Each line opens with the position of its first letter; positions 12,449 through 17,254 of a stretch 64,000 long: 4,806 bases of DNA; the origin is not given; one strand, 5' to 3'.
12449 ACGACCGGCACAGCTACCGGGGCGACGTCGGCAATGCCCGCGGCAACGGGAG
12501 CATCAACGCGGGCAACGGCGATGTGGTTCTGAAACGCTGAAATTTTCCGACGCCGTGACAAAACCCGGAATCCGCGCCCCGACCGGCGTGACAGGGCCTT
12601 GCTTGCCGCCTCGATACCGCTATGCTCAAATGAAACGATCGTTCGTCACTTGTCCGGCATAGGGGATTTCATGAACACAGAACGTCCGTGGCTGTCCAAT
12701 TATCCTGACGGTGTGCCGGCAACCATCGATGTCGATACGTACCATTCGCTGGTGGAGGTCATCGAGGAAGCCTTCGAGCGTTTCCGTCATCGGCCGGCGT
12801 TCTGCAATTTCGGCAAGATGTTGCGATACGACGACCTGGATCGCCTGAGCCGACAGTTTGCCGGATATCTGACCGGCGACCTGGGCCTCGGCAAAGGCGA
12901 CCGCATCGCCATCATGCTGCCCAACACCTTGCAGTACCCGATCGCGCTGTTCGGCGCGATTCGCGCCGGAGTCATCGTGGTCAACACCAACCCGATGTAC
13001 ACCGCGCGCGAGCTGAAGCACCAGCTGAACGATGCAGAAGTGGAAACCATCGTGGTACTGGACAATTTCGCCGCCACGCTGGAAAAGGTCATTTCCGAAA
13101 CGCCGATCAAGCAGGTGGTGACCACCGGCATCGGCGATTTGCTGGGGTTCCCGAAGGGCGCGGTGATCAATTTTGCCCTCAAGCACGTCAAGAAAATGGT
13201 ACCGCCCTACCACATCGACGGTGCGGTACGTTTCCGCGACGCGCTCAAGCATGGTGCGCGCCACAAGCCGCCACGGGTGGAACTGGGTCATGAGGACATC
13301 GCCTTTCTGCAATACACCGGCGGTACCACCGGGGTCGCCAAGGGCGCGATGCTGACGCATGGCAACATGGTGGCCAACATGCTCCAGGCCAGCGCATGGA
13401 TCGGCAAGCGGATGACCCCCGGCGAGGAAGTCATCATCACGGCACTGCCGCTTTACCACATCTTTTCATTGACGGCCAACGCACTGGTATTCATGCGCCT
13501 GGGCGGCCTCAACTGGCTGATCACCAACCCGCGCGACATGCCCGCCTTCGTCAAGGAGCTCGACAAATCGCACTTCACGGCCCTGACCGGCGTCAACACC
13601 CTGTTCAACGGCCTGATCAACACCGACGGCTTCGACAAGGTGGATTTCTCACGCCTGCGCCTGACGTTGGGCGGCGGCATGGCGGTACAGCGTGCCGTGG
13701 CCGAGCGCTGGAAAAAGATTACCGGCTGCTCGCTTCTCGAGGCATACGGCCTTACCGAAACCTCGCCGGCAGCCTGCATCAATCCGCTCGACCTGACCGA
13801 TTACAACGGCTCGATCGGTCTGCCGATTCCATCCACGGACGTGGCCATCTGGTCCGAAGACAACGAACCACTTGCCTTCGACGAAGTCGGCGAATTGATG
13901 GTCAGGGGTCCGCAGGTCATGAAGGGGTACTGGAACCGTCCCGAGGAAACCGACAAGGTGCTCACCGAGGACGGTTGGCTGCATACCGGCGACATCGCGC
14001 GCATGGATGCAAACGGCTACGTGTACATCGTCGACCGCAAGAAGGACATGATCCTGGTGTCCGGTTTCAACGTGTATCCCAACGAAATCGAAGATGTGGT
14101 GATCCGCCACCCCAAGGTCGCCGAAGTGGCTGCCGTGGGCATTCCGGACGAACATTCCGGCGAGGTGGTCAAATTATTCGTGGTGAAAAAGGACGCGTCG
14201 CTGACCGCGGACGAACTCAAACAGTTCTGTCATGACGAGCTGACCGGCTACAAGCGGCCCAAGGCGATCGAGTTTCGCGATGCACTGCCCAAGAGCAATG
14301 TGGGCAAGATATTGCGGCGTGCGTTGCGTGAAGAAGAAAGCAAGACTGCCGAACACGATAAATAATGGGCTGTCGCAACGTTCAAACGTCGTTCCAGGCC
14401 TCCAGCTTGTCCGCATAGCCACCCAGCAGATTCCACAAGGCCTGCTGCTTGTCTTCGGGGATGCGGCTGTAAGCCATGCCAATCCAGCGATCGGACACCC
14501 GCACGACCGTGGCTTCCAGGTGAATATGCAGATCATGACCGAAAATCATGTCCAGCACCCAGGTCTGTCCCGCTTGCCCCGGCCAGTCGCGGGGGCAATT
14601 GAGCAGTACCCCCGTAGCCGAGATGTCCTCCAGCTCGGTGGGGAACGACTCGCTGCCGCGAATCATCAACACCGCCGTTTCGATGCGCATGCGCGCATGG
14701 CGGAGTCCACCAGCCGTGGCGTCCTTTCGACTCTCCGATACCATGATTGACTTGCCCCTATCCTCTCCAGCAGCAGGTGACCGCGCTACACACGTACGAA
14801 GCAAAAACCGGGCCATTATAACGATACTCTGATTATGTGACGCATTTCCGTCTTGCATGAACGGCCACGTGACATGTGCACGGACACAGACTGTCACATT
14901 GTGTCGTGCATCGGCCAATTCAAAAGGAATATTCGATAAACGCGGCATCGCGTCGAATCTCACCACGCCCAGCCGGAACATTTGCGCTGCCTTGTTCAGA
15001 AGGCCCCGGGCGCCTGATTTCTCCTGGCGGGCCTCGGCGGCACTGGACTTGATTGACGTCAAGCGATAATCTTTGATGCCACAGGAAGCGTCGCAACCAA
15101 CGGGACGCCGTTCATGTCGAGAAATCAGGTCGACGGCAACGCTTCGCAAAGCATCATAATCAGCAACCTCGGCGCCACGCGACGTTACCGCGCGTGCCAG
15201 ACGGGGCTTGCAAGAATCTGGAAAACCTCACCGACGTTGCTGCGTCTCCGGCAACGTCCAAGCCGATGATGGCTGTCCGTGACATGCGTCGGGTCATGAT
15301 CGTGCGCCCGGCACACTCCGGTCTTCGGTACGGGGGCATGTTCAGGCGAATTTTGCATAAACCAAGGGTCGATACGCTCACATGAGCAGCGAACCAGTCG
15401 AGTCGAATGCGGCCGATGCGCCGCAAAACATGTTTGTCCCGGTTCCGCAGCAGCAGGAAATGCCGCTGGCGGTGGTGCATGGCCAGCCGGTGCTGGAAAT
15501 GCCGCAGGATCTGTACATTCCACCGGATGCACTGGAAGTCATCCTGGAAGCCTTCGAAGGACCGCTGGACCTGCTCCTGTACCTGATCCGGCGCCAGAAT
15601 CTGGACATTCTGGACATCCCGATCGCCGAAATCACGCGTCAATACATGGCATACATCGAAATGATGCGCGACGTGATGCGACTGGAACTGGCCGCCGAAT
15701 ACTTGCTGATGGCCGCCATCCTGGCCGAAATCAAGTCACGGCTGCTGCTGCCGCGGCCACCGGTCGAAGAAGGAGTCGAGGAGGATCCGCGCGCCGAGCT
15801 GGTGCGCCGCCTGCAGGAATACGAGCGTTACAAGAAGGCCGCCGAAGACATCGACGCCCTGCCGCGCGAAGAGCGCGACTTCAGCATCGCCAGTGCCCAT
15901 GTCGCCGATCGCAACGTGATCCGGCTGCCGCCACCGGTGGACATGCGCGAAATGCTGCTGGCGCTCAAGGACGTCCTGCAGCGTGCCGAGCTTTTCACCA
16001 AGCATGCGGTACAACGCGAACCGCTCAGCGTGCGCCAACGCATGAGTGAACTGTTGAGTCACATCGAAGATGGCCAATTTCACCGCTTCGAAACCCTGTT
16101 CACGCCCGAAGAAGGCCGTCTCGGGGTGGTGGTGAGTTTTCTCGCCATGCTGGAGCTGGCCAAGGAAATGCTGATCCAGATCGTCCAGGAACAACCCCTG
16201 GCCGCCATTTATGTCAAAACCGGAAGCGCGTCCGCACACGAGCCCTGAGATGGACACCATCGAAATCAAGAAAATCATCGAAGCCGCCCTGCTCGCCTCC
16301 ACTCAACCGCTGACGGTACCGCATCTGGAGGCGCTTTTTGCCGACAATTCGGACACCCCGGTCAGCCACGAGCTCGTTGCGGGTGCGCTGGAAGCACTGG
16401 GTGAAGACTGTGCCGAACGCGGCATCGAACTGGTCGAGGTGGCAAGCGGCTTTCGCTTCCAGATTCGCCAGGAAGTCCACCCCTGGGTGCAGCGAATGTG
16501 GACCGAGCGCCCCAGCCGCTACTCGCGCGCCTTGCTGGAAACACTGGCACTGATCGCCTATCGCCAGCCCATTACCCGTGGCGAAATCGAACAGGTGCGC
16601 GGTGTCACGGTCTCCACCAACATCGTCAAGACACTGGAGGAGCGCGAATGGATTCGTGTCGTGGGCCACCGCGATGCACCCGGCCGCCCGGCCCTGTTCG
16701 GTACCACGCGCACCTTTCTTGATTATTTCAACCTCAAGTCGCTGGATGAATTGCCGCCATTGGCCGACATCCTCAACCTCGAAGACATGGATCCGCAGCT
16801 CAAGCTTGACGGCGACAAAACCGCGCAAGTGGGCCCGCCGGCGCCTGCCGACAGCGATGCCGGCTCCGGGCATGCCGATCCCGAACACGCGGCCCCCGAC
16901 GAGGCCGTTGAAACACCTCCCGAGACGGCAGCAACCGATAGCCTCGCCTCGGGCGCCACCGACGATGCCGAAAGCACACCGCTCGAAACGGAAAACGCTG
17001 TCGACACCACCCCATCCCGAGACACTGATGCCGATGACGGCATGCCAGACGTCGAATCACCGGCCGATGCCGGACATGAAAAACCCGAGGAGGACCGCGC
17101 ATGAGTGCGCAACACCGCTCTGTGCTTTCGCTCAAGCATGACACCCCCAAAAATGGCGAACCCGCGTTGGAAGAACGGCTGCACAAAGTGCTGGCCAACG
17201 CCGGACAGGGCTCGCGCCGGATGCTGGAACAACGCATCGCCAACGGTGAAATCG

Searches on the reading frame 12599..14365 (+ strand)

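Call 12: search_protein_families(library=pfam, proteins=[window:12599-14365:+], max_evalue=0.001)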
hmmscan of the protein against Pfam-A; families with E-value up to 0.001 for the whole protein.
window:12599-14365:+ (588 aa): 2 families
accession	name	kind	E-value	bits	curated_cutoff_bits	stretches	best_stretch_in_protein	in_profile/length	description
PF00501.34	AMP-binding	-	2.8e-92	309.9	29.9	1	56-445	2-384/384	AMP-binding enzyme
PF13193.12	AMP-binding_C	-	7.6e-21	75.3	24.5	1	496-570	1-76/76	AMP-binding enzyme C-terminal domain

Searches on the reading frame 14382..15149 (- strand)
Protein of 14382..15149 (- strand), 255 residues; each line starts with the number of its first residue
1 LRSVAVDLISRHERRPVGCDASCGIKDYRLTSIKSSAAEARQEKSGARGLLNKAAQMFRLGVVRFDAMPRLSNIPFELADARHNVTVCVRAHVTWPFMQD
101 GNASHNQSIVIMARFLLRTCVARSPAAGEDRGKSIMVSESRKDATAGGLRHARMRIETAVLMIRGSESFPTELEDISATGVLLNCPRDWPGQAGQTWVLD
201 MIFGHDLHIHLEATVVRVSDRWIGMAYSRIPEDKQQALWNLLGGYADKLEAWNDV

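Call 12: search_protein_families(library=pfam, proteins=[window:14382-15149:-], max_evalue=0.001)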
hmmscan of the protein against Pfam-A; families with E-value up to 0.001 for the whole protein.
window:14382-15149:- (255 aa): 1 family
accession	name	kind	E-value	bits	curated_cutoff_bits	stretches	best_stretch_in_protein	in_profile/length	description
PF07238.19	PilZ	-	7.6e-09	36.3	22.5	1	150-242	4-100/102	PilZ domain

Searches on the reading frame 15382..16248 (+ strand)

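Call 13: search_protein_families(library=pfam, proteins=[window:15382-16248:+], max_evalue=0.001)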
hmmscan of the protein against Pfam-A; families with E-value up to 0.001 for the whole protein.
window:15382-16248:+ (288 aa): 1 family
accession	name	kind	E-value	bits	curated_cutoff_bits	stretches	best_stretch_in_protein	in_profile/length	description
PF02616.19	SMC_ScpA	-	6.1e-32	111.9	24.6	1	68-279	1-230/232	Segregation and condensation protein ScpA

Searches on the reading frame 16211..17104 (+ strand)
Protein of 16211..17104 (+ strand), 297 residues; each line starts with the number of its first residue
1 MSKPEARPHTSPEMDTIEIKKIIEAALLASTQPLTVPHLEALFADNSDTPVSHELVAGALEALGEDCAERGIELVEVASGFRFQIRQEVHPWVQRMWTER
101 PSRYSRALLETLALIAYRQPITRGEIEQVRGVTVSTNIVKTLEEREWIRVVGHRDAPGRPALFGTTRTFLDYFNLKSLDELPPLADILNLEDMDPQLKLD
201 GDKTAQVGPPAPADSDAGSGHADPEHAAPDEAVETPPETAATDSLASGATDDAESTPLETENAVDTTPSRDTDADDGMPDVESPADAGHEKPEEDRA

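Call 13: search_protein_families(library=pfam, proteins=[window:16211-17104:+], max_evalue=0.001)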
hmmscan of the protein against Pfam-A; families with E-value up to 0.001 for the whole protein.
window:16211-17104:+ (297 aa): 1 family
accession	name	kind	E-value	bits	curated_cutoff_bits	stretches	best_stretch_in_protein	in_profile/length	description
PF04079.22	SMC_ScpB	-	7.6e-52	175.5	27.4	1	22-184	2-160/160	Segregation and condensation complex subunit ScpB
